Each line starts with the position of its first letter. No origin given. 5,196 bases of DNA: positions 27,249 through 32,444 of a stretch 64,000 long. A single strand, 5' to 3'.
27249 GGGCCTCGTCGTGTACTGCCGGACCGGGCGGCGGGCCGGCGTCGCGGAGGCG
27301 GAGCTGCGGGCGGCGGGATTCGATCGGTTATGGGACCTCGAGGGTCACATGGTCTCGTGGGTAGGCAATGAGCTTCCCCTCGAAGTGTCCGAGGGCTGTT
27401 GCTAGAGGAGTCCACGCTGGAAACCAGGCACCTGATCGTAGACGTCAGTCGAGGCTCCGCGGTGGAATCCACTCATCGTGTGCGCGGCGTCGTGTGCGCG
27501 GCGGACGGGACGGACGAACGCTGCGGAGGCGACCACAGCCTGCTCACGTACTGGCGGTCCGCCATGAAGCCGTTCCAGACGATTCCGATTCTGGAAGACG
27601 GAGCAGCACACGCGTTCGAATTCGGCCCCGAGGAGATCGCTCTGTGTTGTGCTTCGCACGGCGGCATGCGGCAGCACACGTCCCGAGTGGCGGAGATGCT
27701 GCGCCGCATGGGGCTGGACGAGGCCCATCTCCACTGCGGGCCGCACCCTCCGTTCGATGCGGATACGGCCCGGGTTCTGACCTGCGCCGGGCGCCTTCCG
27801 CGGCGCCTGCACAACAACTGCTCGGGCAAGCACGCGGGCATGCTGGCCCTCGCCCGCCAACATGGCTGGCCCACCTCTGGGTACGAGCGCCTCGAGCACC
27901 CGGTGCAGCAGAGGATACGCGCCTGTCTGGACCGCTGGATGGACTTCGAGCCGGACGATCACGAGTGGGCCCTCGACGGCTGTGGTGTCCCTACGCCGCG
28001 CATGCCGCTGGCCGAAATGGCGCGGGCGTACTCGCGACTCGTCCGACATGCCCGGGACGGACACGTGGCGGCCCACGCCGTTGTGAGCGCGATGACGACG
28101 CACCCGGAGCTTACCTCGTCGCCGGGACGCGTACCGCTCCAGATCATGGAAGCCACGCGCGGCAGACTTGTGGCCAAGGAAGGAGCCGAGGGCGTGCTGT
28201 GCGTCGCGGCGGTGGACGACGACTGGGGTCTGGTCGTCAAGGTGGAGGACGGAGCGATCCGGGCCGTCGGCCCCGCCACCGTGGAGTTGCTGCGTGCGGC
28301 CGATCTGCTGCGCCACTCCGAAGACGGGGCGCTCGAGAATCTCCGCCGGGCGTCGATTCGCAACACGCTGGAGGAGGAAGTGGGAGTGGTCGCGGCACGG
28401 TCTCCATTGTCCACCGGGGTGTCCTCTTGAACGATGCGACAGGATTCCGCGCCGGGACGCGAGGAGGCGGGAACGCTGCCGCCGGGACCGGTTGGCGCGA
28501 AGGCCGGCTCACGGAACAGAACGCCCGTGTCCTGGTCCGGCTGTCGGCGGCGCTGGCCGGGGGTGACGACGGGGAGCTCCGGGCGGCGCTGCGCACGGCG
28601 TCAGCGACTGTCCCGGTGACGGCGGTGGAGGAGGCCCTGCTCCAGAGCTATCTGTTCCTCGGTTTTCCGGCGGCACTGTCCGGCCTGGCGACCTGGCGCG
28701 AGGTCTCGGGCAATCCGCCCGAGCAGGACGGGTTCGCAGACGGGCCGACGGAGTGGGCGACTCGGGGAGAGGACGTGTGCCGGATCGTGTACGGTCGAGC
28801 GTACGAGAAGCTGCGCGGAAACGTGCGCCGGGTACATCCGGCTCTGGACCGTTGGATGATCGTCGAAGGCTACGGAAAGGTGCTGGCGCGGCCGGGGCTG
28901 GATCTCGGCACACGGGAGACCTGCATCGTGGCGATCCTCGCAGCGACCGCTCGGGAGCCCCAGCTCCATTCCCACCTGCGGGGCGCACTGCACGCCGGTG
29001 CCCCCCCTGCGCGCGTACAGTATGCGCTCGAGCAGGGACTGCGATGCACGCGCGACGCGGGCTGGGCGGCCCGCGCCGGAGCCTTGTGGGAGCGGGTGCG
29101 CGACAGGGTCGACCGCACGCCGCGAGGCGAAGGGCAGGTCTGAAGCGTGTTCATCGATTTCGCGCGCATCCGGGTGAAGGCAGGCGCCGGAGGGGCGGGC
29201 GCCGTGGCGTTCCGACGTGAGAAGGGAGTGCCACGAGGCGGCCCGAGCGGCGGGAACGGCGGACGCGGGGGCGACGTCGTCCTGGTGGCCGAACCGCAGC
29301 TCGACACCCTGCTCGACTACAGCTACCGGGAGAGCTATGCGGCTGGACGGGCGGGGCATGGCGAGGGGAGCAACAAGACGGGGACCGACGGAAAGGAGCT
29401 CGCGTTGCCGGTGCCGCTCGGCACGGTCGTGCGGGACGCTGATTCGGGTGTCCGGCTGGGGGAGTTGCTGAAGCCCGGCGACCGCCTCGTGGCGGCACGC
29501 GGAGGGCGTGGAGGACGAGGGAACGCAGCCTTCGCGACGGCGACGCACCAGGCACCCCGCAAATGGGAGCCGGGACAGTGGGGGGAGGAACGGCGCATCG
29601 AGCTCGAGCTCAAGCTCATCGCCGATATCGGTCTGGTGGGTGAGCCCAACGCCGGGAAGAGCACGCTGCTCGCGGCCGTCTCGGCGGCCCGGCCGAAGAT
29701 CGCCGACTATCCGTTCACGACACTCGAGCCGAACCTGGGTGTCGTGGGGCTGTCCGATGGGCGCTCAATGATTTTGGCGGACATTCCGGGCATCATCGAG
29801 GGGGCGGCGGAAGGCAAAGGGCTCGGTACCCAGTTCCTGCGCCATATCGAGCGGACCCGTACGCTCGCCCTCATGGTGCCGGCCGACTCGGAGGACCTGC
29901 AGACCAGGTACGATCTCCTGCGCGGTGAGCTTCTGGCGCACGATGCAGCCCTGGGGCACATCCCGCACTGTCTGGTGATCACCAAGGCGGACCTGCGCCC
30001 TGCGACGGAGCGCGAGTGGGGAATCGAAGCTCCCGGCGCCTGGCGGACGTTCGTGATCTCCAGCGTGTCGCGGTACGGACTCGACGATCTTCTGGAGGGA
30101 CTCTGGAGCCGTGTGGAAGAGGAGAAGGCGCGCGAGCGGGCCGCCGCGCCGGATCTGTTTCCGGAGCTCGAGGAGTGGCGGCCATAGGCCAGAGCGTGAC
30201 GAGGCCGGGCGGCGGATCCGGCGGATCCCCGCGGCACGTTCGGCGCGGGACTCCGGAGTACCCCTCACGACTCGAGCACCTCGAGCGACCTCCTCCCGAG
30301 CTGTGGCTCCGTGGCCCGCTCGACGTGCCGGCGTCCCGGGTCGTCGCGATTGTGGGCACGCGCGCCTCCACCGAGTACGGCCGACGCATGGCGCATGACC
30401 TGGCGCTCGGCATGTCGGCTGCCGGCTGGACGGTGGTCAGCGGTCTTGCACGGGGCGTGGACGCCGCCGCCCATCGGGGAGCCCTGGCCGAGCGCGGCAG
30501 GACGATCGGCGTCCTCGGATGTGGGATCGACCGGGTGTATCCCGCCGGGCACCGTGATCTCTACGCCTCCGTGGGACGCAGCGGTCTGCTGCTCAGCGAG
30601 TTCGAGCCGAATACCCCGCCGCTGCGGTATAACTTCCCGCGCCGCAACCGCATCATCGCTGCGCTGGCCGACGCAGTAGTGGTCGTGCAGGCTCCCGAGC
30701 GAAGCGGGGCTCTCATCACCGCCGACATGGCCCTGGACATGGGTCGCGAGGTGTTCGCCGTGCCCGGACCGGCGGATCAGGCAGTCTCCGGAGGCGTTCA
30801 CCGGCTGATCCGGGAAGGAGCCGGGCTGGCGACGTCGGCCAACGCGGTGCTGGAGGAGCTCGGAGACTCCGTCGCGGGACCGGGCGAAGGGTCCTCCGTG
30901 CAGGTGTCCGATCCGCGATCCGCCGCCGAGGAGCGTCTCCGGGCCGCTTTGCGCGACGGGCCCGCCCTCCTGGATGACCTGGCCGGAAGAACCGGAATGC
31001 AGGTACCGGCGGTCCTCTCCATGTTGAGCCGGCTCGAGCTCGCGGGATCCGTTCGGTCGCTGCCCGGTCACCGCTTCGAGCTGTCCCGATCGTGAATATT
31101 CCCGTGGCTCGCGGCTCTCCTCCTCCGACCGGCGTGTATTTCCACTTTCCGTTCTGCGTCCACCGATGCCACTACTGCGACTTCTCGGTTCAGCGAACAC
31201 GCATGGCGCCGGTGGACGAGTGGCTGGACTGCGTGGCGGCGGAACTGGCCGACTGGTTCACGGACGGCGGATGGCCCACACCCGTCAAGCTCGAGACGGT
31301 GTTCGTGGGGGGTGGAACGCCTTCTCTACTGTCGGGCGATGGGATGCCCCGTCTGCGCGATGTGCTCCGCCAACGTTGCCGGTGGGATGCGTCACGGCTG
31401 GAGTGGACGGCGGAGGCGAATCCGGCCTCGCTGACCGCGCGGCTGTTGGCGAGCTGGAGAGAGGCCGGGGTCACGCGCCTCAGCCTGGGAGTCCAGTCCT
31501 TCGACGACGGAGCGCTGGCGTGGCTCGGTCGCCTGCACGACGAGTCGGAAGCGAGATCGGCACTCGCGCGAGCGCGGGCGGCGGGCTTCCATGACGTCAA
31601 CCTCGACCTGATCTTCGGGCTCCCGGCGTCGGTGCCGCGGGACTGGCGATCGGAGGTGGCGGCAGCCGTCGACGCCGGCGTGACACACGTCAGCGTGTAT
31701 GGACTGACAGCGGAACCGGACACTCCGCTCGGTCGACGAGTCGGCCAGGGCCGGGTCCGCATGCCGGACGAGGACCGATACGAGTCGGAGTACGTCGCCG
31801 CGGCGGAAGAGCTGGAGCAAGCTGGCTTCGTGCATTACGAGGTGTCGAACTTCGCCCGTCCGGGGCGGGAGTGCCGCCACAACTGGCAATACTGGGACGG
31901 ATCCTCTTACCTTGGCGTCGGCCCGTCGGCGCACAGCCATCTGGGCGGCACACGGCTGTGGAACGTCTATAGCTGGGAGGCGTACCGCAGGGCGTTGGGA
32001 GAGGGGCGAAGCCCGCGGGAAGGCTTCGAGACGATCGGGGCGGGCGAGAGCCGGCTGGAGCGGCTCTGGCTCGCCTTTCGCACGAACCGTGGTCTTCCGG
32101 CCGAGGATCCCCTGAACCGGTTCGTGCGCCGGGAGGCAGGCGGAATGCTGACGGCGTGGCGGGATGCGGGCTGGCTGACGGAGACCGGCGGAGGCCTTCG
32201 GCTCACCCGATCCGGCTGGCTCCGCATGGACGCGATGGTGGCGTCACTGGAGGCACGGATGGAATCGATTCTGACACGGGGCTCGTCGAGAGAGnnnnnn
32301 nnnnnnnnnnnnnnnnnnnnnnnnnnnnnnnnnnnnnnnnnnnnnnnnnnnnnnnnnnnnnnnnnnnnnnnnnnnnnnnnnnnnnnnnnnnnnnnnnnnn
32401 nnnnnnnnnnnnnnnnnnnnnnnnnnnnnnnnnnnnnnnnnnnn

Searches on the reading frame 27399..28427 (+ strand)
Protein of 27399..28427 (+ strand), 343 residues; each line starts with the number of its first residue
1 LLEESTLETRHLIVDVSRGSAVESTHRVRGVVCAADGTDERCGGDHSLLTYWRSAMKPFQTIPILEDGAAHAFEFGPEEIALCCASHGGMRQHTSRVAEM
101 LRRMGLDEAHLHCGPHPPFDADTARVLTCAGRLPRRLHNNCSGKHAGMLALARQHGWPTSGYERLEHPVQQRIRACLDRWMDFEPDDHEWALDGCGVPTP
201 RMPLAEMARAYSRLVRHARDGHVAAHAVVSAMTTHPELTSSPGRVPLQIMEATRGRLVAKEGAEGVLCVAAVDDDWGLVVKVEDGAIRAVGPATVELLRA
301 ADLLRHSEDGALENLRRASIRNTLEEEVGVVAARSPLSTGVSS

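Call 52: search_protein_families(library=pfam, proteins=[window:27399-28427:+], max_evalue=0.00001)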
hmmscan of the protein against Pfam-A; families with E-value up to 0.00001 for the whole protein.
window:27399-28427:+ (343 aa): 1 family
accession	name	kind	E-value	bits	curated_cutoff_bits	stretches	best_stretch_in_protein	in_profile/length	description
PF06089.17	Asparaginase_II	-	6.3e-108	361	25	1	14-331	1-320/322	L-asparaginase II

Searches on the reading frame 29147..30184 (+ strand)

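Call 53: search_protein_families(library=pfam, proteins=[window:29147-30184:+], max_evalue=0.00001)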
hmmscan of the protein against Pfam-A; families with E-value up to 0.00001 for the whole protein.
window:29147-30184:+ (346 aa): 3 families
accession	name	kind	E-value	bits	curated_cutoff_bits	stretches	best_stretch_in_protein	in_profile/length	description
PF01018.28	GTP1_OBG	-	2.3e-54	183.7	27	1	3-157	1-155/155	GTP1/OBG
PF01926.29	MMR_HSR1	-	1e-21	77.6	21.9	1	161-258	2-92/113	50S ribosome-binding GTPase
PF02421.24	FeoB_N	-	7.6e-09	35.7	27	1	161-216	3-57/156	Ferrous iron transport protein B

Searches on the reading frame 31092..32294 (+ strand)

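Call 53: search_protein_families(library=pfam, proteins=[window:31092-32294:+], max_evalue=0.00001)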
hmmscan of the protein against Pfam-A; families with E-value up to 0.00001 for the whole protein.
window:31092-32294:+ (401 aa): 1 family
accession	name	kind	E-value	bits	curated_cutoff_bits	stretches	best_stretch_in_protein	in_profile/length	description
PF04055.27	Radical_SAM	-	2.2e-18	67.4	29.5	1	17-179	2-153/166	Radical SAM superfamily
